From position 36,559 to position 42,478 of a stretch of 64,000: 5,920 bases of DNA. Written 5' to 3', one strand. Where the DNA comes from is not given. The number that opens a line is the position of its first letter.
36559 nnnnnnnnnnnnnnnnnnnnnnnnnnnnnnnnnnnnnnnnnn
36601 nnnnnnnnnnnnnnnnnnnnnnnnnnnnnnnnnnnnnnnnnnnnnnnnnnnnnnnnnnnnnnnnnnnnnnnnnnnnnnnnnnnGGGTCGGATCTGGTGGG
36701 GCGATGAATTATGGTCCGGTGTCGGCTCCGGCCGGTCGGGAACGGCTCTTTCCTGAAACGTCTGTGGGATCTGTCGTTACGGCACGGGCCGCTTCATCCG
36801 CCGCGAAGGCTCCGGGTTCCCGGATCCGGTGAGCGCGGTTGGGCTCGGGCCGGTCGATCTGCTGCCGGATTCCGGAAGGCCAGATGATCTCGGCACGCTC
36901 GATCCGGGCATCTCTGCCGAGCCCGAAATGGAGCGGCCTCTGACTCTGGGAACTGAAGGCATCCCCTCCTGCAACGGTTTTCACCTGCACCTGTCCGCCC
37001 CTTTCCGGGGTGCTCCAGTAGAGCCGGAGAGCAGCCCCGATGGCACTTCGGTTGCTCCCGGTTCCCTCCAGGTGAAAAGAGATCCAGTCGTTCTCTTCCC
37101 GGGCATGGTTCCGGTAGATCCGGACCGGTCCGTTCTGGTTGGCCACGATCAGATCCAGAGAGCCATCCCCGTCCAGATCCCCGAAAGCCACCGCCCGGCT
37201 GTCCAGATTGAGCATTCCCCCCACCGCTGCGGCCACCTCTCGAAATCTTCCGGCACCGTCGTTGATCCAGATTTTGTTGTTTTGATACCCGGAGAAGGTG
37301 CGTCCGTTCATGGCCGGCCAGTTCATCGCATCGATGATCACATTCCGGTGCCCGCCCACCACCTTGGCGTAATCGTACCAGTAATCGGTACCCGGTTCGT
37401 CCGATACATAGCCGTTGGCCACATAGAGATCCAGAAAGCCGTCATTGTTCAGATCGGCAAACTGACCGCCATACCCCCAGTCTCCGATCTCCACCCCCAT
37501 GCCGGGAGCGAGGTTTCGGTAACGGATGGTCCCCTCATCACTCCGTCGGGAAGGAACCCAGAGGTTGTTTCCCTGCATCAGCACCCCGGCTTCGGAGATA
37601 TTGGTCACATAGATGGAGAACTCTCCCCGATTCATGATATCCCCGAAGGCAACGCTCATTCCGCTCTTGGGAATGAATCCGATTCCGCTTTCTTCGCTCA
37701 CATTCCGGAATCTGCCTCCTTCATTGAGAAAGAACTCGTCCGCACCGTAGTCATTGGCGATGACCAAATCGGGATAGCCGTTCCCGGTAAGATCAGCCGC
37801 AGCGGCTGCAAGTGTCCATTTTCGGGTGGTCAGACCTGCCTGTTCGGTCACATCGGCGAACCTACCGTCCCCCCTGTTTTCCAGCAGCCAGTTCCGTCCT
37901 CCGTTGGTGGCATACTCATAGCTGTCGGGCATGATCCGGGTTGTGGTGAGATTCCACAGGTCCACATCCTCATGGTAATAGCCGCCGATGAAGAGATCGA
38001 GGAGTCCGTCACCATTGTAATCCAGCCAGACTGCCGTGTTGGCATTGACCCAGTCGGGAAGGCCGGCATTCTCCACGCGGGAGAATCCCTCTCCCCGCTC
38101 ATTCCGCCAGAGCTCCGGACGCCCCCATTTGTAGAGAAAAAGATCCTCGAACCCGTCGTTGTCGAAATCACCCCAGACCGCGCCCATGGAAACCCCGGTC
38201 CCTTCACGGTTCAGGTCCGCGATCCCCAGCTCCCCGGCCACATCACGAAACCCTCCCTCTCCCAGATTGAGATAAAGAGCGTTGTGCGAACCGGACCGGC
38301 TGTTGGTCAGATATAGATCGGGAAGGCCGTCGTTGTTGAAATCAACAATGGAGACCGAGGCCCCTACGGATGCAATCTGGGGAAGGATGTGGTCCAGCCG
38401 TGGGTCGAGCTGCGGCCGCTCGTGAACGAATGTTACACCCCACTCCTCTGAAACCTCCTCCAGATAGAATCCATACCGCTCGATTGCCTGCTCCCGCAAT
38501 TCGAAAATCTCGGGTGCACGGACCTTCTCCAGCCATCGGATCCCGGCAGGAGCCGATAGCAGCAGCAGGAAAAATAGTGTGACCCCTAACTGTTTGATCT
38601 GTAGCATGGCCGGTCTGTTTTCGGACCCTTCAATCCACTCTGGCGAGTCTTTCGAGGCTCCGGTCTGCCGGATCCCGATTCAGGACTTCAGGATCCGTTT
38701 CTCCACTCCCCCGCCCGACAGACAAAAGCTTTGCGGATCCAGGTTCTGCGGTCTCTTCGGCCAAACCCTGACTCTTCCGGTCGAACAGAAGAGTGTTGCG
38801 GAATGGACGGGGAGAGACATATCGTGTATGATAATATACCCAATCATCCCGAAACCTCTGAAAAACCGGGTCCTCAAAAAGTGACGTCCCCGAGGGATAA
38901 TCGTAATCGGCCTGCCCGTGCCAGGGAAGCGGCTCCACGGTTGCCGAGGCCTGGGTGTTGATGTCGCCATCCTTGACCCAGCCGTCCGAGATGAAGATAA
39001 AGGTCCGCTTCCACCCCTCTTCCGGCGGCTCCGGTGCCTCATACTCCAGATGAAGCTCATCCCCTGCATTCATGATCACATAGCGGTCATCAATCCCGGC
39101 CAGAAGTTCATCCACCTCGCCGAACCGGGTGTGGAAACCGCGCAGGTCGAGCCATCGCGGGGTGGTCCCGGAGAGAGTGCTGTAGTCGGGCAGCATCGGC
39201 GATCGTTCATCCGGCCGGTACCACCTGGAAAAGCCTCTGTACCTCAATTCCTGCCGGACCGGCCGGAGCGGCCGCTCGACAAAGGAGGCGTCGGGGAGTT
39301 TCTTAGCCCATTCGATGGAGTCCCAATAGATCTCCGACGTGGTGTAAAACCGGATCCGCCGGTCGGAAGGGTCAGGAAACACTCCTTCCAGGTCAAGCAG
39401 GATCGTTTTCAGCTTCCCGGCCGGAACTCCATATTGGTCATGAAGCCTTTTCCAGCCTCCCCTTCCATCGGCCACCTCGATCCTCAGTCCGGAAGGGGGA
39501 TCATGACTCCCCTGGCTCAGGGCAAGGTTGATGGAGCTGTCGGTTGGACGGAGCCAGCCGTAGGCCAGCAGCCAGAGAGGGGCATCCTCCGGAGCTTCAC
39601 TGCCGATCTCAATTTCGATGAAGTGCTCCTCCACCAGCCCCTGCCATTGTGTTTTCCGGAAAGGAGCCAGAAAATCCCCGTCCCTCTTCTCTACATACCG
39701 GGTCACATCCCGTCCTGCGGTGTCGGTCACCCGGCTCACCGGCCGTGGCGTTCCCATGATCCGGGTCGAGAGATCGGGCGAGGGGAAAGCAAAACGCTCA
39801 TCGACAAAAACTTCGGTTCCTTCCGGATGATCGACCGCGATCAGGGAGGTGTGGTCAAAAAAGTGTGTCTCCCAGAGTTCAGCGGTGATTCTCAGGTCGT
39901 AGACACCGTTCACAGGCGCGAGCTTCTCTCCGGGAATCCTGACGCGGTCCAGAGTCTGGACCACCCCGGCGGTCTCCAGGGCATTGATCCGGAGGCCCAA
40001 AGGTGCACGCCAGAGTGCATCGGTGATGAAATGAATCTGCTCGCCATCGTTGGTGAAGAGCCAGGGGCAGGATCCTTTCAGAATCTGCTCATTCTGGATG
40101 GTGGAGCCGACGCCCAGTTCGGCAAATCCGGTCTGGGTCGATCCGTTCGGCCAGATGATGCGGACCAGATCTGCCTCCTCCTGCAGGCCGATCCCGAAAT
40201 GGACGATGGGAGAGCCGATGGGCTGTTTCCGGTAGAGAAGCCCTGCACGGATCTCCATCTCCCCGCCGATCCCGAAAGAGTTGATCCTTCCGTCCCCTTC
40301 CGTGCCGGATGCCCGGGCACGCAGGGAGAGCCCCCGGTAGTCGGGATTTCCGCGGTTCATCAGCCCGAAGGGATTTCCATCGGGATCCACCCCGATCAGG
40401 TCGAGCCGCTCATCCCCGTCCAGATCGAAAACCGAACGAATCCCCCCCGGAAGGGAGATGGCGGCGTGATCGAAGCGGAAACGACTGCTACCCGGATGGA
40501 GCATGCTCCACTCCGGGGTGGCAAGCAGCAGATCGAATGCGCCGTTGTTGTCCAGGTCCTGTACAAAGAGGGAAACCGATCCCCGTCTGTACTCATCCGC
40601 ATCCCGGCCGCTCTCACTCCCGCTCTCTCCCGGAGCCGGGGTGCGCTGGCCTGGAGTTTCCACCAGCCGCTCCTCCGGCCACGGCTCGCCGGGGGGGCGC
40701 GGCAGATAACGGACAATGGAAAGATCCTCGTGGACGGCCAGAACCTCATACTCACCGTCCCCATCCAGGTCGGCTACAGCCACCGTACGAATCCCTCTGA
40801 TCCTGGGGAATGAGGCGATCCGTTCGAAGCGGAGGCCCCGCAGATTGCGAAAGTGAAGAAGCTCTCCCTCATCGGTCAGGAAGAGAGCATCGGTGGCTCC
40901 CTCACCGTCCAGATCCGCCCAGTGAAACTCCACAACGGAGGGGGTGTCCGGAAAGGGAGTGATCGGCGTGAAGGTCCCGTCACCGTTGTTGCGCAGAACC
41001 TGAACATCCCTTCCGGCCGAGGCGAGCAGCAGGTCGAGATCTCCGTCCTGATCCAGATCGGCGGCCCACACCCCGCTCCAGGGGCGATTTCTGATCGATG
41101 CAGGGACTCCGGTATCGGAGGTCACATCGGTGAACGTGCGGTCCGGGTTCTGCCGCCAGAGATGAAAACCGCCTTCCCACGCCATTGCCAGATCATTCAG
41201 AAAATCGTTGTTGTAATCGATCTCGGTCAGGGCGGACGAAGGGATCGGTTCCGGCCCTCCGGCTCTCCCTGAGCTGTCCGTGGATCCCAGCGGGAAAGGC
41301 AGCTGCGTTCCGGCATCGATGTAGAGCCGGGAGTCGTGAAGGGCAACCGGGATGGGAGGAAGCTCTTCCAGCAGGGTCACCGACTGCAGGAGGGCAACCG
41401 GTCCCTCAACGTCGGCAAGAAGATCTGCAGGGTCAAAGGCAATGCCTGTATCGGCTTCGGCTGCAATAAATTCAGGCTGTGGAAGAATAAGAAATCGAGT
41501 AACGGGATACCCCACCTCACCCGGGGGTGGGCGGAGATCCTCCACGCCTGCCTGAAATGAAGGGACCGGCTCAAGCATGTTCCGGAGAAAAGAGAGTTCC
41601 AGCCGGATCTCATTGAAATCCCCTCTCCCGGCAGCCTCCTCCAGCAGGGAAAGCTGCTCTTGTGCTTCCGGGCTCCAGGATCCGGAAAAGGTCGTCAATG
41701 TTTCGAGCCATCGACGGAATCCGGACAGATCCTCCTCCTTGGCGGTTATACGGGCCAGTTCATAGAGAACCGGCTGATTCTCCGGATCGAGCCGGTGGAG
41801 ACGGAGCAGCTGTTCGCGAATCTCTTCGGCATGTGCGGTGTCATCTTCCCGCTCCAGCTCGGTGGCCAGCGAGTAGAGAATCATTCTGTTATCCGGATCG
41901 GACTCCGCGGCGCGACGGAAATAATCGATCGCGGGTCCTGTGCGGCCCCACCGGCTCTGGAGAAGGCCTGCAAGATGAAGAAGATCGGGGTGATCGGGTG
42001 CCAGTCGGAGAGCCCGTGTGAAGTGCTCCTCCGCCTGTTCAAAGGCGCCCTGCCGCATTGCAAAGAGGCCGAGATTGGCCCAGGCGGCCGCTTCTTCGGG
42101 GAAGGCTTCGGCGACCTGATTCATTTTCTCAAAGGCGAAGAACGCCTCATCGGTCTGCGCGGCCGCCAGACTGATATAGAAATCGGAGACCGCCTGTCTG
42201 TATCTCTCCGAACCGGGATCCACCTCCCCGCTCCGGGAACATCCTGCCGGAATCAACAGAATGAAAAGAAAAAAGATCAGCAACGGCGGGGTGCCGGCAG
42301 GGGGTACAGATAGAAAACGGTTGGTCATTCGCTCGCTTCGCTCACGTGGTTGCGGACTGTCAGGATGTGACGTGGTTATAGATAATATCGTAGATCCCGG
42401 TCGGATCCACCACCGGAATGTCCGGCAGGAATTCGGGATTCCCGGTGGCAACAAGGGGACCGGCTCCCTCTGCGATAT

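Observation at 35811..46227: eboDEF is packed into one apparent 10-kb transcription unit with a giant TPR/FG-GAP lipoprotein, a CRTAC1/ASPIC protein and an RnfD-like membrane protein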

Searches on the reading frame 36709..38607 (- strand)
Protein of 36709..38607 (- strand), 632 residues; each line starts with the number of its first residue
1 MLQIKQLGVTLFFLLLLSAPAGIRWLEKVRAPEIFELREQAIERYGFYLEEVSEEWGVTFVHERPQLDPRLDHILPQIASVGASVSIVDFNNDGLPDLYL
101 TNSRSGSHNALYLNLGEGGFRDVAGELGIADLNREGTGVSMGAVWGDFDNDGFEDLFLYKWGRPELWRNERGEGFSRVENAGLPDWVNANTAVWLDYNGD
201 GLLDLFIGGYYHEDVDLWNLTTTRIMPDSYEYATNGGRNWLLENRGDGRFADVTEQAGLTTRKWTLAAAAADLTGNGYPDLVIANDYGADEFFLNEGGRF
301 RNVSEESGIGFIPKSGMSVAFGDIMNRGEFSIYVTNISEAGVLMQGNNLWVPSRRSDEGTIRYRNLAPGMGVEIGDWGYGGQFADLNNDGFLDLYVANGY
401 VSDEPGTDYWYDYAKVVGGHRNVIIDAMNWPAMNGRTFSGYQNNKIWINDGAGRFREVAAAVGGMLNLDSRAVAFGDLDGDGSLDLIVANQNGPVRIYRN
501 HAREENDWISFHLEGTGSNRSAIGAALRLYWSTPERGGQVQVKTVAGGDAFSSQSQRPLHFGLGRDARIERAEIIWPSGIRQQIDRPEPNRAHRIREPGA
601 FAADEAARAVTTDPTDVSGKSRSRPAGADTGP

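Call 3: search_protein_families(library=pfam, proteins=[window:36709-38607:-], max_evalue=0.01)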
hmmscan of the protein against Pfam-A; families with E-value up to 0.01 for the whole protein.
window:36709-38607:- (632 aa): 4 families
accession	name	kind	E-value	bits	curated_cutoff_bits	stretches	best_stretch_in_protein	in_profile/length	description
PF13517.12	FG-GAP_3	-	9e-44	148.4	26.9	7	89-157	1-60/61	FG-GAP-like repeat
PF01839.29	FG-GAP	-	2e-23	82.3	22.1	4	472-493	4-25/37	FG-GAP repeat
PF07593.17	UnbV_ASPIC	-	2.5e-16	59.7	23.4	1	522-592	1-66/68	ASPIC and UnbV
PF12256.14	TcdB_toxin_midN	-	0.00036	20.3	24.8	0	382-421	31-64/181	Insecticide toxin TcdB middle/N-terminal region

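Call 5: search_protein_families(library=ncbifam, proteins=[window:36709-38607:-], max_evalue=0.001)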
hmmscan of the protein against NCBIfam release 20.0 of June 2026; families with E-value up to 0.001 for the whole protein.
window:36709-38607:- (632 aa): 1 family
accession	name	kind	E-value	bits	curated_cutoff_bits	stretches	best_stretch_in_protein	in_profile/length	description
NF047539.1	XAC2610_fam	domain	2.8e-07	30.9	35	0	86-112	2-28/89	XAC2610-related protein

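Call 85: search_solved_structures(query=window:36709-38607:-, max_evalue=0.01)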
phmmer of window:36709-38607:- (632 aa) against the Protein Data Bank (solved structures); distinct sequences matched with E-value up to 0.01: 1.
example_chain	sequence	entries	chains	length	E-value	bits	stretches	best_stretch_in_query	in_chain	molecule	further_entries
9etn_A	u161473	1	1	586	2.5e-15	59.2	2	235-400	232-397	Cartilage acidic protein 1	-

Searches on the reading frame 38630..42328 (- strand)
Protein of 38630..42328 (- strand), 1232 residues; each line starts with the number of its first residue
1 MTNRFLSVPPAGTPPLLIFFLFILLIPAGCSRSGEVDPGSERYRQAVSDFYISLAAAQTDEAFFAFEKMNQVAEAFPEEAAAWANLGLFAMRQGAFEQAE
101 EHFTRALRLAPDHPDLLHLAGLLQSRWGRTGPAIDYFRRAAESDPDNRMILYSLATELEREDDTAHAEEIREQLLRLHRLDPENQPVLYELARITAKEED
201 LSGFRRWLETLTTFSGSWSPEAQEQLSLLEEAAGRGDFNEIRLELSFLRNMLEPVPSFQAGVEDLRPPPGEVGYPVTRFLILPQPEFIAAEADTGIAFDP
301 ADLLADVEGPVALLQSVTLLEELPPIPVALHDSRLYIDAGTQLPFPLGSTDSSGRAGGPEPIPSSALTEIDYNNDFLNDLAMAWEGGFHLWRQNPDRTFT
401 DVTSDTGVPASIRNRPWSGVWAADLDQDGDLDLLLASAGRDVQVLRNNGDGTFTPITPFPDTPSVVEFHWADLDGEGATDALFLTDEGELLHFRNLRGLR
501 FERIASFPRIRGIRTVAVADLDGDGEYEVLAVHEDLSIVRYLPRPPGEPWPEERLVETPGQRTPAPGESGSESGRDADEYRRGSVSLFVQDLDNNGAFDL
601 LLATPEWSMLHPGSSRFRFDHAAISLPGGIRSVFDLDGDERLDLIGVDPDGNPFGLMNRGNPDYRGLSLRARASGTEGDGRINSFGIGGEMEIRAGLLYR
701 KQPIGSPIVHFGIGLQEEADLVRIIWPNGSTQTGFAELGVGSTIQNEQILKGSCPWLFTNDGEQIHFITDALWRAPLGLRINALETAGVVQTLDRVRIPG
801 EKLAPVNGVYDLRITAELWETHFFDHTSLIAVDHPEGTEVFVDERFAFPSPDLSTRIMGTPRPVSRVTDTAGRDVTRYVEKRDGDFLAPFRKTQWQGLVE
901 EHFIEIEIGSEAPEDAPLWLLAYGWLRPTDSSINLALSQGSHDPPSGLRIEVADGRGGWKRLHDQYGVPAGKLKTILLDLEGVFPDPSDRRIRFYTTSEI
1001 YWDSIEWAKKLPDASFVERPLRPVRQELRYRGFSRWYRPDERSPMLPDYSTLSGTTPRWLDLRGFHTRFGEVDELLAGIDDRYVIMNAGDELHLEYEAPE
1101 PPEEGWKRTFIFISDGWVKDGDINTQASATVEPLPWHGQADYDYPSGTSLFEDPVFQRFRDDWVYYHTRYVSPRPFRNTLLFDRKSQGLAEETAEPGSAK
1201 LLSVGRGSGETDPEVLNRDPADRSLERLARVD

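Call 3: search_protein_families(library=pfam, proteins=[window:38630-42328:-], max_evalue=0.01)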
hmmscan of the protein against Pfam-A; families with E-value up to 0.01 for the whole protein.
window:38630-42328:- (1232 aa): 18 families
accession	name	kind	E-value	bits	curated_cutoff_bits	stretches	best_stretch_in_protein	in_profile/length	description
PF13517.12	FG-GAP_3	-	2e-24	86.4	26.9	3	424-482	1-60/61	FG-GAP-like repeat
PF00515.34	TPR_1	-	4.5e-11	42.5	27.8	1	80-113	1-34/34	Tetratricopeptide repeat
PF07719.23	TPR_2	-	8.7e-10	38.4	27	1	80-113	1-34/34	Tetratricopeptide repeat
PF13424.12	TPR_12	-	1e-09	38.9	30.1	1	79-142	2-73/77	Tetratricopeptide repeat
PF23914.1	TPR_CcmH_CycH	-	1.2e-09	38.6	42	2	77-116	47-86/158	Cytochrome c-type biogenesis protein H TPR domain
PF13181.12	TPR_8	-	2.6e-09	36.9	25.7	1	80-113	1-34/34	Tetratricopeptide repeat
PF14559.12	TPR_19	-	4.2e-08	33.8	25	1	54-119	2-64/68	Tetratricopeptide repeat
PF13432.12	TPR_16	-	5.8e-08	33.5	32.7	1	70-114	21-65/65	Tetratricopeptide repeat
PF13431.12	TPR_17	-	1.9e-07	31.2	24.4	0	103-130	2-29/34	Tetratricopeptide repeat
PF13428.12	TPR_14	-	5.4e-07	30.1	23.5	1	81-121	2-42/44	Tetratricopeptide repeat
PF13371.12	TPR_9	-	1.7e-06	28.4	35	1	89-173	4-71/73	Tetratricopeptide repeat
PF13429.12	TPR_15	-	5.1e-06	26.5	26.2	1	127-178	227-278/280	Tetratricopeptide repeat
PF07593.17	UnbV_ASPIC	-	1.3e-05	25.4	23.4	1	706-733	30-57/68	ASPIC and UnbV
PF13176.12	TPR_7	-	1.4e-05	25.2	27.9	1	82-113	1-32/36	Tetratricopeptide repeat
PF01839.29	FG-GAP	-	4.5e-05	23.7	22.1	0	418-451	4-32/37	FG-GAP repeat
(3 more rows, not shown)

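Call 5: search_protein_families(library=ncbifam, proteins=[window:38630-42328:-], max_evalue=0.001)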
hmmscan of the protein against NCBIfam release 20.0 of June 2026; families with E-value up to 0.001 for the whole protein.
window:38630-42328:- (1232 aa): 7 families
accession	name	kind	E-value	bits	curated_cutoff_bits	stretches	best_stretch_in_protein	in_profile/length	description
TIGR02521.1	type_IV_pilW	equivalog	2.4e-11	43.6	154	1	21-207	3-191/234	type IV pilus biogenesis/stability protein PilW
TIGR02917.1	PEP_TPR_lipo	equivalog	4.5e-10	38.1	312.2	1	56-173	783-896/899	XrtA/PEP-CTERM system TPR-repeat protein PrsT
NF047371.1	FlcA_CTERM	equivalog_domain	8.9e-09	34.3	300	1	64-177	422-536/646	periplasmic flagellar collar protein FlcA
NF040959.1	MamA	equivalog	2.4e-08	33.7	200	1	55-167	80-192/204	magnetosome protein MamA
NF033920.0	C39_PA2778_fam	equivalog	8.5e-05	22.1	150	0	56-111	200-255/255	PA2778 family cysteine peptidase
NF052415.1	T3SS_chap_SctY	equivalog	0.00012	22.5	70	0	110-203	2-95/106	type III secretion apparatus assembly chaperone SctY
NF008520.0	PRK11447.1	equivalog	0.00067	17.5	858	0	86-147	275-336/1157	cellulose synthase complex outer membrane protein BcsC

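Call 38: search_solved_structures(query=window:38630-42328:-, max_evalue=0.01)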
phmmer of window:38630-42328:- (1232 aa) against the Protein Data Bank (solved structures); distinct sequences matched with E-value up to 0.01: 77 (the best 60 are shown).
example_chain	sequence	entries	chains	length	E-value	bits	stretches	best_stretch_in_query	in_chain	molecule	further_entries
9qhb_A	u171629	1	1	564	1.3e-41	145.6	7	67-177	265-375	Engineered tetratricopeptide repeat protein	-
8bu0_A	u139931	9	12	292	3.2e-26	94.7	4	65-175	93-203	Consensus tetratricopeptide repeat protein | Crystal structure of an 8-repeat consensus TPR superhelix with Zinc. | Monomer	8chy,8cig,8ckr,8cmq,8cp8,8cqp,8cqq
9qhc_A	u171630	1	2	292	7.8e-24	86.8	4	65-175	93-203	Engineered tetratricopeptide repeat protein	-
1w3b_A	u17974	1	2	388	1.2e-15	59.6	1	82-195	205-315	UDP-N-ACETYLGLUCOSAMINE--PEPTIDE N-ACETYLGLUCOSAMINYLTRANSFERASE 110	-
6eou_A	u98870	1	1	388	2.6e-15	58.5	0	77-150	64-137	UDP-N-acetylglucosamine--peptide N-acetylglucosaminyltransferase 110 kDa subunit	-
7obi_A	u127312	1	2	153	1.6e-14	55.9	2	77-155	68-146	CTPR-rv4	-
7yeh_B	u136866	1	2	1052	2.7e-14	55.2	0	81-194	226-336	UDP-N-acetylglucosamine--peptide N-acetylglucosaminyltransferase 110 kDa subunit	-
7ntf_A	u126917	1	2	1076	2.8e-14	55.1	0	82-195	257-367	Isoform 1 of UDP-N-acetylglucosamine--peptide N-acetylglucosaminyltransferase 110 kDa subu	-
7yea_A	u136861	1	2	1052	2.9e-14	55.1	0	81-194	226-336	UDP-N-acetylglucosamine--peptide N-acetylglucosaminyltransferase 110 kDa subunit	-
8ch0_A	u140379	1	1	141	4.3e-12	47.9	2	80-158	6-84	Consensus tetratricopeptide repeat protein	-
2fo7_A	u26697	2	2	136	7.1e-12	47.1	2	76-145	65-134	SYNTHETIC CONSENSUS TPR PROTEIN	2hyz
1na0_A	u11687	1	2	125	8.1e-11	43.7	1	79-191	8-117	designed protein CTPR3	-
2wqh_A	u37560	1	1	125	6.1e-10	40.7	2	79-147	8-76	CTPR3Y3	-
9gzg_A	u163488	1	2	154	7.9e-10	40.4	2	74-149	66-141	Engineered CTPR protein with glutamic acids for conductivity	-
3kd7_A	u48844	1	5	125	4.1e-09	38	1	79-191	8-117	CTPR390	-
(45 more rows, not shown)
